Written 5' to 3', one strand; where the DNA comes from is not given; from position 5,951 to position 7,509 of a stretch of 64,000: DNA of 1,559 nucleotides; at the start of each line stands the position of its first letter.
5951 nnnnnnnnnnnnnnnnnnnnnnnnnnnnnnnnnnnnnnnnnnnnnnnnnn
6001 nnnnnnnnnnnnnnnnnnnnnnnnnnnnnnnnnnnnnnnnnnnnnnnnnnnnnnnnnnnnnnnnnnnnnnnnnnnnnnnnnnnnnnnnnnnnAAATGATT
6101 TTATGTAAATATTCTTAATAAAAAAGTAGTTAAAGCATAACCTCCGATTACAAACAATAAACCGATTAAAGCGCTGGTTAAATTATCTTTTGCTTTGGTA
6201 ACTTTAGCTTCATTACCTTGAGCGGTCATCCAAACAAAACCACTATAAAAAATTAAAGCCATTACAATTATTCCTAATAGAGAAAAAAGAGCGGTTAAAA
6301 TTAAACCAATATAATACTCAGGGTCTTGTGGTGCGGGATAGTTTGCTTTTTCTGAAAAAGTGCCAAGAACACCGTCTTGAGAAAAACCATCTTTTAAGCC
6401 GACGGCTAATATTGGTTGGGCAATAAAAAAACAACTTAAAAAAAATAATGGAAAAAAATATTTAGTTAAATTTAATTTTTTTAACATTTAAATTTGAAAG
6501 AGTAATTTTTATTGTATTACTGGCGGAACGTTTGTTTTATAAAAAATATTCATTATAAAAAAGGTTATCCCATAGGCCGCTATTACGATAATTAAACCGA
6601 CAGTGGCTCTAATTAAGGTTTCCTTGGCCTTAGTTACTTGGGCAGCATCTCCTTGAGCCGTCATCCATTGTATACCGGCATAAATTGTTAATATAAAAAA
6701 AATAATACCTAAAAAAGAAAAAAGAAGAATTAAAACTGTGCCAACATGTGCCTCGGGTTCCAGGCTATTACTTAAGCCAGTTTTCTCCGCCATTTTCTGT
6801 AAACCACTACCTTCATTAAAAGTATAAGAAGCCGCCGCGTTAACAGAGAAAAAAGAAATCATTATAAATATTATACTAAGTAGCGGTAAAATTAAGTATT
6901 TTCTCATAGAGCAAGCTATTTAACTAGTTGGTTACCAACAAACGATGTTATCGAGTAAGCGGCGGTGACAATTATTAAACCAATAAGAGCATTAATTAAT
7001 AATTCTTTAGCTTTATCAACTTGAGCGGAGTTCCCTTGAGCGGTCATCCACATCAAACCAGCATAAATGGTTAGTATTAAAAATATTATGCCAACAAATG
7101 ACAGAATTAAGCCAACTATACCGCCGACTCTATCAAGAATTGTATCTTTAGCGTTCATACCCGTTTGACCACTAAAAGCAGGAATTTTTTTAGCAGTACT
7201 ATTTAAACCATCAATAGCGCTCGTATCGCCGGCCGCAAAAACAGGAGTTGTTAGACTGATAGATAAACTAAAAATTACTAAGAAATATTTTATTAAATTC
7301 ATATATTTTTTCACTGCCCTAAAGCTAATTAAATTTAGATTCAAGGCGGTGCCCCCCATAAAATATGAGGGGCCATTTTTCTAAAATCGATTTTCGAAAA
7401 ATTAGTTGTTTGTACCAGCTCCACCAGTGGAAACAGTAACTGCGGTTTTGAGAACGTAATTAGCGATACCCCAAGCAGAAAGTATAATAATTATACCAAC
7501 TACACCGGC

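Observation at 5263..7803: Array of six tandem VirB2/TrbC-like pilin paralogs with conserved core and hypervariable exposed segments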

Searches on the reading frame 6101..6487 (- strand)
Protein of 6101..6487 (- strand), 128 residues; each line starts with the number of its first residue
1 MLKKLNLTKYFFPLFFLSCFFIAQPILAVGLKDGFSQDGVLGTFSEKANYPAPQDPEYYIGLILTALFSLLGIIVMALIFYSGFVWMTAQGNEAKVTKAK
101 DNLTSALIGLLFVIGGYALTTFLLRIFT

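Call 3: search_protein_families(library=pfam, proteins=[window:6101-6487:-], max_evalue=1)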
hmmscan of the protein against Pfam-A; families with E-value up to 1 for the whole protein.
window:6101-6487:- (128 aa): 6 families
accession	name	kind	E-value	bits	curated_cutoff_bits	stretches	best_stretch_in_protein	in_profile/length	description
PF18895.5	T4SS_pilin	-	1.4e-06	28.8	26.6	1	63-114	12-62/71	Type IV secretion system pilin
PF19607.4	DUF6112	-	0.061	13.6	25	1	63-124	19-82/88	Family of unknown function (DUF6112)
PF19865.4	DUF6338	-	0.16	11.9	26.5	0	25-55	132-162/205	Family of unknown function (DUF6338)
PF05545.16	FixQ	-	0.36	11.2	29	1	66-100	8-42/49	Cbb3-type cytochrome oxidase component FixQ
PF00335.26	Tetraspanin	-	0.41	10.7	32.1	1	59-118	3-57/225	Tetraspanin family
PF12420.13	DUF3671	-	0.43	10.4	34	1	7-81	156-207/223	Fam-L, Fam-M like protein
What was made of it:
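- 6101..6487 (-): pil4 (128 aa). PF18895 28.8 bits (call 3).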

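Call 4: search_protein_families(library=ncbifam, proteins=[window:6101-6487:-], max_evalue=1)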
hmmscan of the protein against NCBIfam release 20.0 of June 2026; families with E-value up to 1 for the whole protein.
window:6101-6487:- (128 aa): 2 families
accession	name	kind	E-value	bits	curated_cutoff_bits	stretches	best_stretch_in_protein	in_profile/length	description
NF045849.1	ICE_MMCAP2_0565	equivalog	5.9e-07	29.1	40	1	59-126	12-79/80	Mbov_0395 family pilin-like conjugal transfer protein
TIGR00681.1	kdpC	equivalog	0.13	12.3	152.55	1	60-117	5-63/187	K(+)-transporting ATPase subunit C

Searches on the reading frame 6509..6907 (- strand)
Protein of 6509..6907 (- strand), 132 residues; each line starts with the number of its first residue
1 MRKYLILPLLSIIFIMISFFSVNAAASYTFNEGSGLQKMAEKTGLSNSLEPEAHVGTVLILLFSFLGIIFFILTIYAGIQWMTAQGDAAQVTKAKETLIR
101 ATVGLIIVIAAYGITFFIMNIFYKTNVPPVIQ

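Call 3: search_protein_families(library=pfam, proteins=[window:6509-6907:-], max_evalue=1)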
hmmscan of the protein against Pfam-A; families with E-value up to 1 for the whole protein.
window:6509-6907:- (132 aa): 4 families
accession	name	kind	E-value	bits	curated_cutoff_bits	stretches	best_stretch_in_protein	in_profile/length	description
PF18895.5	T4SS_pilin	-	4.4e-06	27.1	26.6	1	61-115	15-68/71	Type IV secretion system pilin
PF00001.26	7tm_1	-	0.12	12.2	30.5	1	54-123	151-223/260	7 transmembrane receptor (rhodopsin family)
PF04973.17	NMN_transporter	-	0.15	12.4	27.3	1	65-128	50-108/175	Nicotinamide mononucleotide transporter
PF19779.4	DUF6264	-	0.65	10.6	31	1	10-84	75-147/183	Family of unknown function (DUF6264)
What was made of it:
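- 6509..6907 (-): pil3 (132 aa). PF18895 27.1 bits (call 3).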

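Call 4: search_protein_families(library=ncbifam, proteins=[window:6509-6907:-], max_evalue=1)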
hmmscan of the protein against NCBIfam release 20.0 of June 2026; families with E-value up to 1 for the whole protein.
window:6509-6907:- (132 aa): 7 families
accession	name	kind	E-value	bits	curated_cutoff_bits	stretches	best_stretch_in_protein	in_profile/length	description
NF045849.1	ICE_MMCAP2_0565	equivalog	2.9e-06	26.9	40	1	57-121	12-79/80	Mbov_0395 family pilin-like conjugal transfer protein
TIGR03340.1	phn_DUF6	hypoth_equivalog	0.0015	18.3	288.15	1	62-121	176-234/281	phosphonate utilization associated putative membrane protein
NF033218.1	anchor_AmaP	equivalog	0.036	13.9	55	1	58-126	7-74/166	alkaline shock response membrane anchor protein AmaP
NF040944.1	MYPE2350_fam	equivalog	0.046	14.2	50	1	13-120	14-121/128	MYPE2350 family membrane protein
TIGR03943.1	TIGR03943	equivalog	0.17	11.3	88.8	1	58-118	12-72/221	TIGR03943 family putative permease subunit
TIGR03779.1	Bac_Flav_CT_M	equivalog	0.28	10.4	172.45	1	2-25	6-29/410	conjugative transposon protein TraM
TIGR02209.1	ftsL_broad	equivalog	0.35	10.8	42.45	0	5-40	5-40/85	cell division protein FtsL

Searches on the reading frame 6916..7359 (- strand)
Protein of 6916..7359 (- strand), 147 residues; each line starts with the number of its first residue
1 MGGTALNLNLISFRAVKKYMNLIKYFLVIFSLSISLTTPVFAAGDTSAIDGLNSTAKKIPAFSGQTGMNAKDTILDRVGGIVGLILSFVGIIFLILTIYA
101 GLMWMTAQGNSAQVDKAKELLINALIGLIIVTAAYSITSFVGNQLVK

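Call 3: search_protein_families(library=pfam, proteins=[window:6916-7359:-], max_evalue=1)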
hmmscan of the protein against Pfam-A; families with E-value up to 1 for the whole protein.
window:6916-7359:- (147 aa): 4 families
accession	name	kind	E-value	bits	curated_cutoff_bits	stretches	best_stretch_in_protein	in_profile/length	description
PF18895.5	T4SS_pilin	-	3.7e-07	30.6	26.6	1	73-141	7-71/71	Type IV secretion system pilin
PF20563.3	DUF6773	-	0.19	12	27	0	88-147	90-149/163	Family of unknown function (DUF6773)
PF05545.16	FixQ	-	0.22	11.9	29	1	88-121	12-45/49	Cbb3-type cytochrome oxidase component FixQ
PF19607.4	DUF6112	-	0.72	10.1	25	1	79-132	17-72/88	Family of unknown function (DUF6112)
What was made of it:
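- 6916..7359 (-): pil2 (147 aa as the longest ORF; the likely true start is the ATG at 7302, giving 128 aa). PF18895 30.6 bits (call 3).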

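Call 4: search_protein_families(library=ncbifam, proteins=[window:6916-7359:-], max_evalue=1)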
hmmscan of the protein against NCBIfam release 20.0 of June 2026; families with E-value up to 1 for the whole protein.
window:6916-7359:- (147 aa): 2 families
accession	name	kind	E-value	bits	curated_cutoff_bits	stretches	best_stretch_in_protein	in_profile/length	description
NF045849.1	ICE_MMCAP2_0565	equivalog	6e-07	29.1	40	1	71-141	6-76/80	Mbov_0395 family pilin-like conjugal transfer protein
NF045962.1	MAG2810_fam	equivalog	0.0045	16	175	1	53-142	23-111/394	MAG2810 family protein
